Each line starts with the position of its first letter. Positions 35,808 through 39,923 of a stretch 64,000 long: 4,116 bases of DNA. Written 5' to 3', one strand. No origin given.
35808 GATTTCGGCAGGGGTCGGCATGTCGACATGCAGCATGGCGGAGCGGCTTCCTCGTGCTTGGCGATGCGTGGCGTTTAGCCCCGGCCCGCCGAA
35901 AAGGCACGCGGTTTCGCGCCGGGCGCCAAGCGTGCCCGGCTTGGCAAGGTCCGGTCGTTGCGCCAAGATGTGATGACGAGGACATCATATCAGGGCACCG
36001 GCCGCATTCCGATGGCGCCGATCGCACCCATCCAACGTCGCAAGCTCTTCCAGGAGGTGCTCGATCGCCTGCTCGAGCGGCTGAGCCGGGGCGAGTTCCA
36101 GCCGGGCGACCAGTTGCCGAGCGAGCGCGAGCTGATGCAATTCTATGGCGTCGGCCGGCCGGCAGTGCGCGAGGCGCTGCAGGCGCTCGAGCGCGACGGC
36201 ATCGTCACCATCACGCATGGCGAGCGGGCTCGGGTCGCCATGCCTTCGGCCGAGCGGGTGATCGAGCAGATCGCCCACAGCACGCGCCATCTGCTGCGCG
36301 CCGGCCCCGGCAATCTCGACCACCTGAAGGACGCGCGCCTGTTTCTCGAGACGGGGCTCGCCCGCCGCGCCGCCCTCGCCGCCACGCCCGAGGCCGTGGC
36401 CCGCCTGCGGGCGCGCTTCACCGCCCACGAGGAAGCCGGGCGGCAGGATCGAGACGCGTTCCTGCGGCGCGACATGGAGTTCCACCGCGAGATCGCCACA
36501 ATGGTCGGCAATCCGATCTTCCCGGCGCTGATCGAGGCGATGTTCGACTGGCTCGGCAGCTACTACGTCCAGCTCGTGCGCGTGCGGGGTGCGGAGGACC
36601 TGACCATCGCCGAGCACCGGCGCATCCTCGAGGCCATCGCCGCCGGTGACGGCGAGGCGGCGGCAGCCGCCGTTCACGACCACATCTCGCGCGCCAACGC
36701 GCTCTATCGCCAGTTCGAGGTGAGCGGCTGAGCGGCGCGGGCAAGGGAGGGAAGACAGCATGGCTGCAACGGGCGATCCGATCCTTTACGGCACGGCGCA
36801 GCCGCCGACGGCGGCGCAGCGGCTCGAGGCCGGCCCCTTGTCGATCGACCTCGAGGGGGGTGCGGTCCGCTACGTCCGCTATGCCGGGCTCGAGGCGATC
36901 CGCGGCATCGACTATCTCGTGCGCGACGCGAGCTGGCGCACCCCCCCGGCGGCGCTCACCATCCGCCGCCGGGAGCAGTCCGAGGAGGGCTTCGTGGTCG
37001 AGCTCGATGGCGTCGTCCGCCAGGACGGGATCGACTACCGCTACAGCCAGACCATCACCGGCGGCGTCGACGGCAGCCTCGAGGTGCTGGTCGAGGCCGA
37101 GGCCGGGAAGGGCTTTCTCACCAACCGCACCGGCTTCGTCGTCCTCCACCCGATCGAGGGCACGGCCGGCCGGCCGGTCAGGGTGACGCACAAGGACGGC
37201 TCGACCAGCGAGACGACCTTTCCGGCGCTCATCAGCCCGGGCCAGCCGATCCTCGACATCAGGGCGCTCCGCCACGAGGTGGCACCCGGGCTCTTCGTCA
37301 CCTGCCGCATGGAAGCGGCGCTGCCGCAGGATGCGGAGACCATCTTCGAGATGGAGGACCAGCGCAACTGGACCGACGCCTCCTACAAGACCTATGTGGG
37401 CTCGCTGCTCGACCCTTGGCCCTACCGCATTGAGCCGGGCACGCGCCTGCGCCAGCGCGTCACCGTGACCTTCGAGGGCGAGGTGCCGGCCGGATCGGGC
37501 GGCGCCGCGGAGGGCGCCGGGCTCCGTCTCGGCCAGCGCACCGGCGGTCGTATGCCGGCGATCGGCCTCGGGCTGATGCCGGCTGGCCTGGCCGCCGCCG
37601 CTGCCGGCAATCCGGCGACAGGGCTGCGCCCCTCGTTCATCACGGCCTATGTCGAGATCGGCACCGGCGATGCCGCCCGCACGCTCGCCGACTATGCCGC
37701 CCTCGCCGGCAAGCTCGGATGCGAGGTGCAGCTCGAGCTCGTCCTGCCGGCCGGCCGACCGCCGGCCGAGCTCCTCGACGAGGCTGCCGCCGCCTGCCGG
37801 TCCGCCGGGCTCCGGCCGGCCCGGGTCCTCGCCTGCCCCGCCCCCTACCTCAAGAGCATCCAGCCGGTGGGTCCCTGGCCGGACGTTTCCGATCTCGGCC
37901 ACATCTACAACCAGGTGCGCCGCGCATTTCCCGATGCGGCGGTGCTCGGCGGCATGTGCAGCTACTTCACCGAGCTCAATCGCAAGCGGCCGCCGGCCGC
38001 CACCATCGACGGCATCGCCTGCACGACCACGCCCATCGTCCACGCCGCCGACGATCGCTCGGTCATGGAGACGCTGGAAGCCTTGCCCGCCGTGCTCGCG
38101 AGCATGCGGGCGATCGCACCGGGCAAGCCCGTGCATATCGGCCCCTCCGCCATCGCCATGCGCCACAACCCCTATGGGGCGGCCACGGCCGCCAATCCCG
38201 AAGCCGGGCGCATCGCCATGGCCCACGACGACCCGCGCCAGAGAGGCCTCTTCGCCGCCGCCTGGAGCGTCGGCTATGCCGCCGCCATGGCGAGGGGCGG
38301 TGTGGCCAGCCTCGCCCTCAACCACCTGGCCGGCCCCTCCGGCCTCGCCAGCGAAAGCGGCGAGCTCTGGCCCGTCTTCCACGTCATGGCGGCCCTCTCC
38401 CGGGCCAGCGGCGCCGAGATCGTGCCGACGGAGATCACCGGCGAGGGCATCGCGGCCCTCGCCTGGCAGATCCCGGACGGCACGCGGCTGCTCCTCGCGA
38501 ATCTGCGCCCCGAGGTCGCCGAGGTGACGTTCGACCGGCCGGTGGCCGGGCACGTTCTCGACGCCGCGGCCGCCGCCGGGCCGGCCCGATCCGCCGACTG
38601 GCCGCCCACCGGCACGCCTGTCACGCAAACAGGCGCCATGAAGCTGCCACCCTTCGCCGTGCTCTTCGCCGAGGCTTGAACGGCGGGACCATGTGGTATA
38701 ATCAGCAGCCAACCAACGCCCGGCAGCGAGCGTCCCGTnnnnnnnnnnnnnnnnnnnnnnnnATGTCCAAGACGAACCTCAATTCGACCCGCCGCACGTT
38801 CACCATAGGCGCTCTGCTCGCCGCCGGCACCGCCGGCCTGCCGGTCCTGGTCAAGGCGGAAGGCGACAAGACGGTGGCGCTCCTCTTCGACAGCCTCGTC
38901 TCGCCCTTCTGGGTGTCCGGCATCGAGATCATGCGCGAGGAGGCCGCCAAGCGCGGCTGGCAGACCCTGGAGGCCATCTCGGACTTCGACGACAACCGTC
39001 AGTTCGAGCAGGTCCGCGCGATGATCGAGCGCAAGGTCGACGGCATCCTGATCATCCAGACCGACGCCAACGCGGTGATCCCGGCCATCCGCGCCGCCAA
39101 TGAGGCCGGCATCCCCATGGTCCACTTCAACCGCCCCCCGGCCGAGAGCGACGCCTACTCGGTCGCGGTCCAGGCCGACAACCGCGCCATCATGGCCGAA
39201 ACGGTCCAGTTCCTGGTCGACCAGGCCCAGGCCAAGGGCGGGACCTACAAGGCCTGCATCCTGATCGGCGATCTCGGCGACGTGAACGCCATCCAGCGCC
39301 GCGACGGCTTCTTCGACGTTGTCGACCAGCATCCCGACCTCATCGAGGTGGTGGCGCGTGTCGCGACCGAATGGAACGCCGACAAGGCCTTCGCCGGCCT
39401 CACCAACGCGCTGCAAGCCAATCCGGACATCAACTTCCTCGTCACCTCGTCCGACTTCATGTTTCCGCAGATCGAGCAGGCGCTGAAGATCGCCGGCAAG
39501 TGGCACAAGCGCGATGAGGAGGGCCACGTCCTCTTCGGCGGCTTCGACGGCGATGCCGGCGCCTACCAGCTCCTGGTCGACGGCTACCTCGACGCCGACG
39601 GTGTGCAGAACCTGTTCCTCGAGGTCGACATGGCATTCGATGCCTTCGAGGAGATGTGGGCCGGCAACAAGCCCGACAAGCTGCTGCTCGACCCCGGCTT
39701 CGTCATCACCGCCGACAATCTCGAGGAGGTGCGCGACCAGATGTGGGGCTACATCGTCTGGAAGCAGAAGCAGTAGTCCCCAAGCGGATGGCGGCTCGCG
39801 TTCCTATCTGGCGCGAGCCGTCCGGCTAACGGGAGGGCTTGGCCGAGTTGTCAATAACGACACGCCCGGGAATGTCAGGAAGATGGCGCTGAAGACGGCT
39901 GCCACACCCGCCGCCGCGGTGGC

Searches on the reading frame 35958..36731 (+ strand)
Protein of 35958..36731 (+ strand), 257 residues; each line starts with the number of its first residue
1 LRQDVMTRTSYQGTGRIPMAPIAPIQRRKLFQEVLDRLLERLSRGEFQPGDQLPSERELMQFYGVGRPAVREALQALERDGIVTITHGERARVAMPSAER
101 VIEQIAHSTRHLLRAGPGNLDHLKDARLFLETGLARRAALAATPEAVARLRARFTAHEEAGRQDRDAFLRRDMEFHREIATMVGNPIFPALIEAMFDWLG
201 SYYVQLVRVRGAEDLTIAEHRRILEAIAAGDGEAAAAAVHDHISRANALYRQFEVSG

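Call 6: search_protein_families(library=pfam, proteins=[window:35958-36731:+], max_evalue=0.1)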
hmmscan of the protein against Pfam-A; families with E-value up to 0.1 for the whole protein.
window:35958-36731:+ (257 aa): 12 families
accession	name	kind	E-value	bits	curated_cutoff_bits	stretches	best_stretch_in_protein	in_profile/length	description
PF07729.17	FCD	-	1.3e-24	87.4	24.3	1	125-244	4-124/125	FCD domain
PF00392.27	GntR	-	4e-21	74.9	27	1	32-93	3-64/64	Bacterial regulatory proteins, gntR family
PF13545.12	HTH_Crp_2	-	0.0092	16.4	27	1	52-89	20-57/70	Crp-like helix-turn-helix domain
PF01726.22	LexA_DNA_bind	-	0.017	15.4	23.7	1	54-88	26-61/65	LexA DNA binding domain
PF07840.17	FadR_C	-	0.02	15.2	23.6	1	137-250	43-152/164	FadR C-terminal domain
PF01978.25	TrmB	-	0.024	14.9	25.6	1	57-92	26-61/68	Sugar-specific transcriptional regulator TrmB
PF13412.12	HTH_24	-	0.025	14.6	21.9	0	57-84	21-48/48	Winged helix-turn-helix DNA-binding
PF22798.2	DUF5817_CT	-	0.026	14.8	29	0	64-88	26-50/54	DUF5817, C-terminal domain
PF09339.16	HTH_IclR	-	0.026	14.7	22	0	58-84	23-49/52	IclR helix-turn-helix domain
PF12840.13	HTH_20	-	0.036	14.5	27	0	221-253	7-39/51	Helix-turn-helix domain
PF14502.12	HTH_41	-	0.062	13.2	25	0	50-85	3-38/48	Helix-turn-helix domain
PF13551.12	HTH_29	-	0.09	13.3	28.1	0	57-90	16-49/64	Winged helix-turn helix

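Call 7: search_protein_families(library=ncbifam, proteins=[window:35958-36731:+], max_evalue=0.1)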
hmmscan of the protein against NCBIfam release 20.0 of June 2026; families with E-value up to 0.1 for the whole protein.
window:35958-36731:+ (257 aa): 29 families (the best 25 are shown)
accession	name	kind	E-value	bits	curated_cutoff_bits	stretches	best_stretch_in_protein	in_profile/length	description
NF003011.0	PRK03837.1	subfamily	3.3e-89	298.6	260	1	23-254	7-237/241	transcriptional regulator NanR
NF007741.0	PRK10421.1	equivalog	1.6e-27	96.5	311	1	27-253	5-236/262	transcriptional regulator LldR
NF007001.0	PRK09464.1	equivalog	7.5e-20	71.6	330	1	25-244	6-226/254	pyruvate dehydrogenase complex transcriptional repressor PdhR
NF007442.0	PRK09990.1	equivalog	1.1e-18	67.6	301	1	27-254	8-239/256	transcriptional regulator GlcC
TIGR03338.1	phnR_burk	equivalog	1.7e-18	67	271.5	2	124-246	86-209/212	phosphonate utilization associated transcriptional regulator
NF007588.0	PRK10225.1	equivalog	3.1e-18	66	442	1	28-246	8-227/257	Uxu operon transcriptional regulator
NF008571.0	PRK11523.1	equivalog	6.6e-18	65.1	396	1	26-247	5-222/258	transcriptional regulator ExuR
NF003444.0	PRK04984.1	equivalog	1.6e-17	63.9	189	1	42-253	20-226/239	fatty acid metabolism transcriptional regulator FadR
TIGR02812.1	fadR_gamma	equivalog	2.9e-16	59.8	249.2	1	41-252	18-224/235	fatty acid metabolism transcriptional regulator FadR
TIGR02018.2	his_ut_repres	equivalog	7.5e-13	48.4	220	1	31-107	1-77/226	histidine utilization transcriptional repressor HutC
TIGR02325.1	C_P_lyase_phnF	equivalog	5.1e-11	42.5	156.8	1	30-110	9-86/238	phosphonate metabolism transcriptional regulator PhnF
TIGR02404.1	trehalos_R_Bsub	equivalog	3.7e-10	39.8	211.95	1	32-91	3-62/233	trehalose operon repressor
NF007292.0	PRK09764.1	equivalog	4.3e-09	35.9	281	1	27-91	3-67/240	GntR family transcriptional regulator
NF052282.1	PLP_TF_PdxR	equivalog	1.3e-08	34.4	320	1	30-104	2-76/448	MocR-like pyridoxine biosynthesis transcription factor PdxR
NF008491.0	PRK11402.1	subfamily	1.4e-08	34.6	269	1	28-102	10-84/243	GntR family transcriptional regulator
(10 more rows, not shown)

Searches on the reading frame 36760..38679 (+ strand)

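Call 6: search_protein_families(library=pfam, proteins=[window:36760-38679:+], max_evalue=0.1)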
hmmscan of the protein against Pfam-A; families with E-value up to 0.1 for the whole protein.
window:36760-38679:+ (639 aa): 0 families

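Call 7: search_protein_families(library=ncbifam, proteins=[window:36760-38679:+], max_evalue=0.1)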
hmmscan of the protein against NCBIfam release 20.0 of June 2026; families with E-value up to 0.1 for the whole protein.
window:36760-38679:+ (639 aa): 1 family
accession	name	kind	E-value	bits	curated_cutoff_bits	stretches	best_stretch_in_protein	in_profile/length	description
NF049900.1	ApionLctnaseApnL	equivalog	2e-161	538.6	750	1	9-591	5-593/595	D-apionate lactonase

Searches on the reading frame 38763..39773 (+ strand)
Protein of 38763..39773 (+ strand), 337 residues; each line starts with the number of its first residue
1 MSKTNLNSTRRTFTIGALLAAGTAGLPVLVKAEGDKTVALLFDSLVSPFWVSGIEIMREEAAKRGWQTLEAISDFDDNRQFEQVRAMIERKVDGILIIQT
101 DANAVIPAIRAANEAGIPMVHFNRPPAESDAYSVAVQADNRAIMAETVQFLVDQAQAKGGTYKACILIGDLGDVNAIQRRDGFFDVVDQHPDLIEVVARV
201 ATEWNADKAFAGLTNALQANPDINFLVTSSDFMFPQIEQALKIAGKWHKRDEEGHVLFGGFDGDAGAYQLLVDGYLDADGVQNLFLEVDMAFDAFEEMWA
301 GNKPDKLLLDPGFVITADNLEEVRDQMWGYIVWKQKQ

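Call 48: search_protein_families(library=ncbifam, proteins=[window:38763-39773:+], max_evalue=0.00001)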
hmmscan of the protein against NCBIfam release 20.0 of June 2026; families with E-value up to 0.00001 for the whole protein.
seq(337 aa): 13 families
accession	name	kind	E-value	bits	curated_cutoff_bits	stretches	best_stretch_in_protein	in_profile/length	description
NF007254.0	PRK09701.1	equivalog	5.9e-20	71.7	335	1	21-283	10-271/311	D-allose transporter substrate-binding protein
NF007936.0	PRK10653.1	equivalog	7.8e-20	71.4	337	1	17-278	8-256/295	ribose ABC transporter substrate-binding protein RbsB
TIGR02634.1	xylF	equivalog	1.9e-15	57.3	389.55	1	42-274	5-230/302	D-xylose ABC transporter substrate-binding protein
NF041827.1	YtfQ_transport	equivalog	1.1e-14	54.1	510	1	54-322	44-310/320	galactofuranose ABC transporter, galactofuranose-binding protein YtfQ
NF007680.0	PRK10355.1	equivalog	1e-10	41.4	504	1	36-273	26-256/331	D-xylose ABC transporter substrate-binding protein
NF040907.2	ChvE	equivalog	1.1e-10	41.2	460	1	50-268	13-243/324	multiple monosaccharide ABC transporter substrate-binding protein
TIGR02637.1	RhaS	equivalog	2.1e-08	33.7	342.25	1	69-160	34-125/302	rhamnose ABC transporter substrate-binding protein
NF052284.1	rhzpin_SBP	equivalog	4e-08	32.7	420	1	70-234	37-196/289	rhizopine catabolism ABC transporter substrate-binding protein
NF007743.0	PRK10423.1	equivalog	1.9e-07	30.5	531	1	30-244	54-260/330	ribose operon transcriptional repressor RbsR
NF051853.1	TransRegUriRCory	equivalog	7.8e-07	28.5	550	1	35-156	58-175/327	transcriptional regulator UriR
NF047341.1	lactose_RbsR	equivalog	1.4e-06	27.9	382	1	33-193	59-211/331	ribose utilization transcriptional repressor RbsR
NF008452.0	PRK11303.1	equivalog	2.3e-06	27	385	1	57-231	83-247/332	catabolite repressor/activator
TIGR02417.1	fruct_sucro_rep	subfamily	3.3e-06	26.6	389.55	1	55-222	80-240/327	D-fructose-responsive transcription factor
